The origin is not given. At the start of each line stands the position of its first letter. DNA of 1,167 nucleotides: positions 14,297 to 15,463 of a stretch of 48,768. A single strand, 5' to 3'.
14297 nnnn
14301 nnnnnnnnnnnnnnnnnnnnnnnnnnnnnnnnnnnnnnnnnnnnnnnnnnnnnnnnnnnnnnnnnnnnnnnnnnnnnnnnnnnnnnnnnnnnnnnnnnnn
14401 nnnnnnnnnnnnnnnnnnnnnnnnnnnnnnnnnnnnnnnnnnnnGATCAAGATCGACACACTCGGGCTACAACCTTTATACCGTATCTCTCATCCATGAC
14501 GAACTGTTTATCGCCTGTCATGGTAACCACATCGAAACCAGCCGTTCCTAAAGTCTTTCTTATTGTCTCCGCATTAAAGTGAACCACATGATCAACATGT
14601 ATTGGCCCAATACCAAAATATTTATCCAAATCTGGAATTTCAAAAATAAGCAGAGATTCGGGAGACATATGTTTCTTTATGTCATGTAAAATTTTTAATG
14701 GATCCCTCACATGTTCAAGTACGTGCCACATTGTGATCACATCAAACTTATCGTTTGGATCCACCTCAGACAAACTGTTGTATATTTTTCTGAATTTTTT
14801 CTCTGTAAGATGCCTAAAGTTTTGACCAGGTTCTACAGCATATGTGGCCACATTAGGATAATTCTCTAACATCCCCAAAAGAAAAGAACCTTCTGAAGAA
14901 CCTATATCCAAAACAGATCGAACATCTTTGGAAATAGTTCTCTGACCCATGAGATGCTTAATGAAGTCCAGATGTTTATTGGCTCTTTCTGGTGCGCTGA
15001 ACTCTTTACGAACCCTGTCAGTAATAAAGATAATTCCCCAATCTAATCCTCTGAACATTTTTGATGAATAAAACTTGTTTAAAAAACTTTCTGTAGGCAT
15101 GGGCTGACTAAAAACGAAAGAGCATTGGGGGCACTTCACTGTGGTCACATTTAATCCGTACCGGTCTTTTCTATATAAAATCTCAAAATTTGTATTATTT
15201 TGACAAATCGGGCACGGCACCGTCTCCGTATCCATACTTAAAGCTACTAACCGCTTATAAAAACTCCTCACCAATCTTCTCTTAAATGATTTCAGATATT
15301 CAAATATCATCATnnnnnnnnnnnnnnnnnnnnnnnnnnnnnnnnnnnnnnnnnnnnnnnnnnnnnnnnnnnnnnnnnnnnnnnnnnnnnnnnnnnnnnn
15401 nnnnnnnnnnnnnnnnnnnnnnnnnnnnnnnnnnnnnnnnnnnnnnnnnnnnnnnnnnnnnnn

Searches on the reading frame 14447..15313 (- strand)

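Call 30: search_protein_families(library=pfam, proteins=[window:14447-15313:-], max_evalue=0.01)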
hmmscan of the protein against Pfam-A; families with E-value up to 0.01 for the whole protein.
window:14447-15313:- (288 aa): 9 families
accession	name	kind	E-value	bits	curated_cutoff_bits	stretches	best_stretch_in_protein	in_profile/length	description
PF13489.12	Methyltransf_23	-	1.1e-20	74.5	27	1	127-264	19-163/164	Methyltransferase domain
PF08242.18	Methyltransf_12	-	1e-10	42.6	30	1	135-220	1-96/98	Methyltransferase domain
PF08241.18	Methyltransf_11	-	1.4e-07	32.5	21.2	1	135-224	1-95/95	Methyltransferase domain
PF05219.18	DREV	-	5.1e-07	29.5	26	1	129-222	93-184/265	DREV methyltransferase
PF13649.12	Methyltransf_25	-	1.3e-05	26.2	27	1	134-218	1-95/97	Methyltransferase domain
PF19769.4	CPxCG_zf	-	3.2e-05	24.2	27.2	1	34-76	1-41/183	CPxCG-related zinc finger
PF13847.12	Methyltransf_31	-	7.3e-05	22.9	27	1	185-228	72-113/145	Methyltransferase domain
PF23454.1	Zn_ribbon_Brz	-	0.00049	21.1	27.9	0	27-45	1-19/58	Transcriptional regulator Brz zinc beta ribbon domain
PF08003.17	Methyltransf_9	-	0.0011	18.4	23.8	1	131-225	116-218/315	Protein of unknown function (DUF1698)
